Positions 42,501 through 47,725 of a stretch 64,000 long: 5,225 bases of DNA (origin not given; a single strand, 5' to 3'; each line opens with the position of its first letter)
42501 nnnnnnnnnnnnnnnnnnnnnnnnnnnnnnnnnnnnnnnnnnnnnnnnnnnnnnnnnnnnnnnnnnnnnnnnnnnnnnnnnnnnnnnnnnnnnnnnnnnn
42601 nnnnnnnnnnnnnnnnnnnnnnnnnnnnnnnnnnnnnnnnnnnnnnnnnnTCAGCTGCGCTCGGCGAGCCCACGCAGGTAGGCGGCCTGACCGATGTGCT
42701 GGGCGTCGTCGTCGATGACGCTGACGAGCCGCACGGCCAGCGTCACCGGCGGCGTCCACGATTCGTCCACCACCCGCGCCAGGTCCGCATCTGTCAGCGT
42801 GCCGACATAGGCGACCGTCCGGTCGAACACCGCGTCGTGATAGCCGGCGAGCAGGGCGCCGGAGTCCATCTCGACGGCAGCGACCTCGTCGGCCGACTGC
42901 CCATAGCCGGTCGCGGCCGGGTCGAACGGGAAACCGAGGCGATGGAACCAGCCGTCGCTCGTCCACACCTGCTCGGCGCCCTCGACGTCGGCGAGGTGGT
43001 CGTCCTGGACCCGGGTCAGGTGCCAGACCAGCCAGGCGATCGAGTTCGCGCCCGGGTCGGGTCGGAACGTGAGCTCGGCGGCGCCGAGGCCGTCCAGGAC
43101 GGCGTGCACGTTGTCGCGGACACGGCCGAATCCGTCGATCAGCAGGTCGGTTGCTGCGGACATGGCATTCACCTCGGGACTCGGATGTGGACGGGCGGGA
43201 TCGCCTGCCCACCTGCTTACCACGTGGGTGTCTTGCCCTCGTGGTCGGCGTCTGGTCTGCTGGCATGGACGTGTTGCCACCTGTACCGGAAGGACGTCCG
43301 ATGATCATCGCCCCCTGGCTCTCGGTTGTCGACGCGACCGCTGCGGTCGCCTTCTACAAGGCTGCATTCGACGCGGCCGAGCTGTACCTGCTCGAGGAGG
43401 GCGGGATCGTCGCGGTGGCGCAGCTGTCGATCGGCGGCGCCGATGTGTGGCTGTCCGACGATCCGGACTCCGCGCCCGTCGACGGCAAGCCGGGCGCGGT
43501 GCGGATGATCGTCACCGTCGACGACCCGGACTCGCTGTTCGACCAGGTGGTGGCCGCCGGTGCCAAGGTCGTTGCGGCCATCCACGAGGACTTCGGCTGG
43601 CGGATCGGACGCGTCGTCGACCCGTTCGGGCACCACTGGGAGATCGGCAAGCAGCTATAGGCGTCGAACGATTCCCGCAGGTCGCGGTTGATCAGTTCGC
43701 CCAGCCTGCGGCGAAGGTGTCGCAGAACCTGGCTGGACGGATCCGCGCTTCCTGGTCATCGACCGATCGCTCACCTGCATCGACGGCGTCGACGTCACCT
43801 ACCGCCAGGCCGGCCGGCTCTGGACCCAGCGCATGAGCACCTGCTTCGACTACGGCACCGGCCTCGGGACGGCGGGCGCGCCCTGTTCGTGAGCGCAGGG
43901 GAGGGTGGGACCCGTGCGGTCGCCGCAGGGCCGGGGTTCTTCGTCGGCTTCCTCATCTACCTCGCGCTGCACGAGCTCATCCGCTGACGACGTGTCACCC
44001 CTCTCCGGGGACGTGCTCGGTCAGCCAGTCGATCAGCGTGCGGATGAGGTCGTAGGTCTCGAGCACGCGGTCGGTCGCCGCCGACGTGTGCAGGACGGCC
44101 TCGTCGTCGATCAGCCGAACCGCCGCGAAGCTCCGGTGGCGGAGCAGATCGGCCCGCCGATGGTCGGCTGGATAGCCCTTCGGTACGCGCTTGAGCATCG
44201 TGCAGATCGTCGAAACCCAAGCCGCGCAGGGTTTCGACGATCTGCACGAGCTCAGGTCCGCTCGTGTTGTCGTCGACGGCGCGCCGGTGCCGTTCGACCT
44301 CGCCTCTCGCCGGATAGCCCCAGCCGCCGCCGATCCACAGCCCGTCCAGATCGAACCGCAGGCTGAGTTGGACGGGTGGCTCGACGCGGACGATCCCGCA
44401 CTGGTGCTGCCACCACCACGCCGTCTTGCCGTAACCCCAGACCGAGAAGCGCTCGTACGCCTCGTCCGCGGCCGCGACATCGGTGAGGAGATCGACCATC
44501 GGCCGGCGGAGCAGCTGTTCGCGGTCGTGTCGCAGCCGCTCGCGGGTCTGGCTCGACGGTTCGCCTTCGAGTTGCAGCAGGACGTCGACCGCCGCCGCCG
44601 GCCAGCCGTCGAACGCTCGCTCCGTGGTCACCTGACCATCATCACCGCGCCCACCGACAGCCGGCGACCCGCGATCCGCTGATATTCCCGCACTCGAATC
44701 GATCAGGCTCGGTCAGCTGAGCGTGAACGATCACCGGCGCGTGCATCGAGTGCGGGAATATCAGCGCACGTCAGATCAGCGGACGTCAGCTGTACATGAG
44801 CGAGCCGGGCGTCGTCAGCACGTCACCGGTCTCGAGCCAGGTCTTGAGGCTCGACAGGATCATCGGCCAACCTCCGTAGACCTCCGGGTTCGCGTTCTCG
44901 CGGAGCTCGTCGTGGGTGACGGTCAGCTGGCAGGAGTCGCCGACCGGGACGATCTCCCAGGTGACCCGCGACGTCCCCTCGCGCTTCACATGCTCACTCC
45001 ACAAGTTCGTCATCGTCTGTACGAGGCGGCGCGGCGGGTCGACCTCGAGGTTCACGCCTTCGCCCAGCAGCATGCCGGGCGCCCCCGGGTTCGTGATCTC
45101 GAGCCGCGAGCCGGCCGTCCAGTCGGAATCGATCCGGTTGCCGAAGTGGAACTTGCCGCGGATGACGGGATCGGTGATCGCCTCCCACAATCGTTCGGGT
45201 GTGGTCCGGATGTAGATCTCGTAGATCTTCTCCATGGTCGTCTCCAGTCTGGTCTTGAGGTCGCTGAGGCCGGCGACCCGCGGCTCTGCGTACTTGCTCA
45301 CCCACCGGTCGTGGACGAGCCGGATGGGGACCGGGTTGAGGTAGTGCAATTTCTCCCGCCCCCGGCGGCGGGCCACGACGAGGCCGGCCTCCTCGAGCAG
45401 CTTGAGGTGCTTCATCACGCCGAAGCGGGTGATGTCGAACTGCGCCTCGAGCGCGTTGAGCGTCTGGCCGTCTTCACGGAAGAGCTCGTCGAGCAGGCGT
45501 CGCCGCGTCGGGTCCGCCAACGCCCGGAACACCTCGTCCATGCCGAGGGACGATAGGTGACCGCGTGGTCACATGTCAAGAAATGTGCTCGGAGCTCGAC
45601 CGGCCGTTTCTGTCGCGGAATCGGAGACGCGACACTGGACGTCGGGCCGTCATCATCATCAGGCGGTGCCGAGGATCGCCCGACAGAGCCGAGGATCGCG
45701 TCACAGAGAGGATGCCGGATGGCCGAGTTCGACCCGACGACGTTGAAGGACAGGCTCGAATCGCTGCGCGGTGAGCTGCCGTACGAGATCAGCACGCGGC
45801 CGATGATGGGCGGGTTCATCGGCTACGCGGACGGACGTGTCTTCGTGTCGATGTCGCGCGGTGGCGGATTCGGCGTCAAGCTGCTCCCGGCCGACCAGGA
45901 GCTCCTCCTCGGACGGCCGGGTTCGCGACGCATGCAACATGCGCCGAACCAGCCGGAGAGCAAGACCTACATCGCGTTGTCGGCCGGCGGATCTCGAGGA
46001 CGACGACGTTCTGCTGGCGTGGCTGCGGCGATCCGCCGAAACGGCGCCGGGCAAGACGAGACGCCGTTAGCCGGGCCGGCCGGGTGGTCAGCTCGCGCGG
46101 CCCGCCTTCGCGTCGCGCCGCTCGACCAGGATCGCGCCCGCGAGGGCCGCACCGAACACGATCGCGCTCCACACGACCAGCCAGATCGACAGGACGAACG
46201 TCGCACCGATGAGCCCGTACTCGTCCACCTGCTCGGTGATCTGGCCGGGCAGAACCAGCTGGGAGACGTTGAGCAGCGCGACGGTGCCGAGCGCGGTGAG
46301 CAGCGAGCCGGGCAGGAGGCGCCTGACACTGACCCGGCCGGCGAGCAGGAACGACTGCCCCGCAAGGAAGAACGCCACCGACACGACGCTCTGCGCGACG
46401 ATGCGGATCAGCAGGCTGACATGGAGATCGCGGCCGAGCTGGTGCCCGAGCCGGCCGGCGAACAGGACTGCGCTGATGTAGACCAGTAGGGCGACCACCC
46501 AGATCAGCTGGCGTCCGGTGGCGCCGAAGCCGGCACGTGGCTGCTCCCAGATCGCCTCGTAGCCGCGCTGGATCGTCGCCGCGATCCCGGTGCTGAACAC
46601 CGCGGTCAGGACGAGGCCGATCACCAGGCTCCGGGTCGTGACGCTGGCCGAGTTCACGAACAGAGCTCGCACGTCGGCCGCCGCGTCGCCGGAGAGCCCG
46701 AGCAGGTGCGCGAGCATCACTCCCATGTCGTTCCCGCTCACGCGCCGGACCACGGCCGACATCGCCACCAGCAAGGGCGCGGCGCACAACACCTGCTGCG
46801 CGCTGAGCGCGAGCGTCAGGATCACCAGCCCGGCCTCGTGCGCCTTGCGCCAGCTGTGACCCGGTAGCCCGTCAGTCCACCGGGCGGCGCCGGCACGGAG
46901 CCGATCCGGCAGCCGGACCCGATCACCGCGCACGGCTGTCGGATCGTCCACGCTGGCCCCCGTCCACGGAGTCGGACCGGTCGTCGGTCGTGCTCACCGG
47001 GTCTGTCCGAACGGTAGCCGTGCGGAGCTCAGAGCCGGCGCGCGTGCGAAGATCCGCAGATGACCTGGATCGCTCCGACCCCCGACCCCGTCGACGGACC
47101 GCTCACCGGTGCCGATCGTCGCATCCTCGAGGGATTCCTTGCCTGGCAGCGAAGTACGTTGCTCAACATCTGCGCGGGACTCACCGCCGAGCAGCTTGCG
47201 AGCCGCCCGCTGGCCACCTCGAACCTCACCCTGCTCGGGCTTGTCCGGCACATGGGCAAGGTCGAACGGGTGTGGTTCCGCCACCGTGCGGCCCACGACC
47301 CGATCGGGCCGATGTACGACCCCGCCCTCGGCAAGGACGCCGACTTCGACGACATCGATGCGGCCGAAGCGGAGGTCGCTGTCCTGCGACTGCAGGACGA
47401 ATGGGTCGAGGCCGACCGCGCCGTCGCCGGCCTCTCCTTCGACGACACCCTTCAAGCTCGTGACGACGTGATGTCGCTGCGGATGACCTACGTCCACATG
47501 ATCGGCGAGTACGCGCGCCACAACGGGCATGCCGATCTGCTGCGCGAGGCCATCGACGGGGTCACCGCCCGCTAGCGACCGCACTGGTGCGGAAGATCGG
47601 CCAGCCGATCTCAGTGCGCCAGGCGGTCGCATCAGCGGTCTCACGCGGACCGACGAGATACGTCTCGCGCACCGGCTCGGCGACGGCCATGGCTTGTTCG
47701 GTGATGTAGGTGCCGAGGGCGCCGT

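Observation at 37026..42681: KanJ-like dioxygenase embedded in a binding-protein/glycosidase operon: possible oxidative amino-sugar or aminoglycoside catabolism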

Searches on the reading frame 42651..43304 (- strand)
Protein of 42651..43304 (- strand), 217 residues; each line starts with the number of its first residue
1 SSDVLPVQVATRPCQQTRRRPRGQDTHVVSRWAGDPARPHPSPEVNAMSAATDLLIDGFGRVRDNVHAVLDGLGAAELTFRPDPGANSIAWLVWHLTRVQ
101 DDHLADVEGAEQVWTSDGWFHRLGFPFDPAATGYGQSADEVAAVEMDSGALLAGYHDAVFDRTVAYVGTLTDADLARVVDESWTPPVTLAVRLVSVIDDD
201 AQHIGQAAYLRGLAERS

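Call 10: search_protein_families(library=pfam, proteins=[window:42651-43304:-], max_evalue=0.001)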
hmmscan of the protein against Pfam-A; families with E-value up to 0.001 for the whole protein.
window:42651-43304:- (217 aa): 3 families
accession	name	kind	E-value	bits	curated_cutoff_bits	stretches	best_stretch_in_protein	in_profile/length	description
PF12867.12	DinB_2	-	4.5e-18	66.4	24.8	1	61-207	4-128/128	DinB superfamily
PF04978.18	MST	-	3.8e-17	63.6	27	1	60-213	7-146/149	Mycothiol-S-transferase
PF05163.17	DinB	-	0.00035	21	23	0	48-209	1-140/165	DinB family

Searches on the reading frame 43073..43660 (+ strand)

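Call 10: search_protein_families(library=pfam, proteins=[window:43073-43660:+], max_evalue=0.001)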
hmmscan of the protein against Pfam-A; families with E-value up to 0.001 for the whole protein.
window:43073-43660:+ (195 aa): 2 families
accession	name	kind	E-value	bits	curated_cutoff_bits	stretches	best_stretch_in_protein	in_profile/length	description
PF00903.31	Glyoxalase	-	7.4e-09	36.5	20.6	1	83-191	7-121/121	Glyoxalase/Bleomycin resistance protein/Dioxygenase superfamily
PF18029.7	Glyoxalase_6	-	2.5e-07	31.8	23.6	1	85-190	6-104/106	Glyoxalase-like domain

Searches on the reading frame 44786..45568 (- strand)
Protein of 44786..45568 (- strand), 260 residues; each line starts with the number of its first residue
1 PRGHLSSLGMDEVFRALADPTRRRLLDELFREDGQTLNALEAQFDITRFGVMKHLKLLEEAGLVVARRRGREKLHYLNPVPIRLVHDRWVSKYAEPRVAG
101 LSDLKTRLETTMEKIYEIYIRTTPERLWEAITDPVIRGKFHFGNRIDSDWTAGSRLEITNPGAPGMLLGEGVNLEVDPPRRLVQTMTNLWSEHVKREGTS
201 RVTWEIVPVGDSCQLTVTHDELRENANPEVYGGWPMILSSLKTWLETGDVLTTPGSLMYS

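Call 11: search_protein_families(library=pfam, proteins=[window:44786-45568:-], max_evalue=0.001)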
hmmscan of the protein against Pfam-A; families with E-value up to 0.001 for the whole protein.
window:44786-45568:- (260 aa): 4 families
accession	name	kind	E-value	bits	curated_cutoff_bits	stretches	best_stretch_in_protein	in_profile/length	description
PF08327.17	AHSA1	-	5.4e-19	69.1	22.1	1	122-246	2-125/125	Activator of Hsp90 ATPase homolog 1-like protein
PF12840.13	HTH_20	-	9.8e-12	45.1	27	1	17-64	1-48/51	Helix-turn-helix domain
PF01022.26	HTH_5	-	0.0004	20.7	22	1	19-64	1-45/47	Bacterial regulatory protein, arsR family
PF12802.13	MarR_2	-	0.00044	20.8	27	1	22-68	7-54/61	MarR family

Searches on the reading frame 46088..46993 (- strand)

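Call 11: search_protein_families(library=pfam, proteins=[window:46088-46993:-], max_evalue=0.001)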
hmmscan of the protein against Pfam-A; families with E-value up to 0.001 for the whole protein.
window:46088-46993:- (301 aa): 1 family
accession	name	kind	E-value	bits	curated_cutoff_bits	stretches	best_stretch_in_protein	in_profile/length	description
PF03631.20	Virul_fac_BrkB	-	7.7e-10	39.3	33.7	1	70-286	19-253/259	Virulence factor BrkB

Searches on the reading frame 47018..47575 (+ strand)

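Call 11: search_protein_families(library=pfam, proteins=[window:47018-47575:+], max_evalue=0.001)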
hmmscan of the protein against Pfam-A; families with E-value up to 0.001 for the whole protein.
window:47018-47575:+ (185 aa): 3 families
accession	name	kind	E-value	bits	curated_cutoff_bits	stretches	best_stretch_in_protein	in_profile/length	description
PF04978.18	MST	-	1.2e-38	133.4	27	1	37-181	2-149/149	Mycothiol-S-transferase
PF12867.12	DinB_2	-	2.5e-07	31.6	24.8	1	42-171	3-127/128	DinB superfamily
PF05163.17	DinB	-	0.00083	19.8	23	0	41-170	12-136/165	DinB family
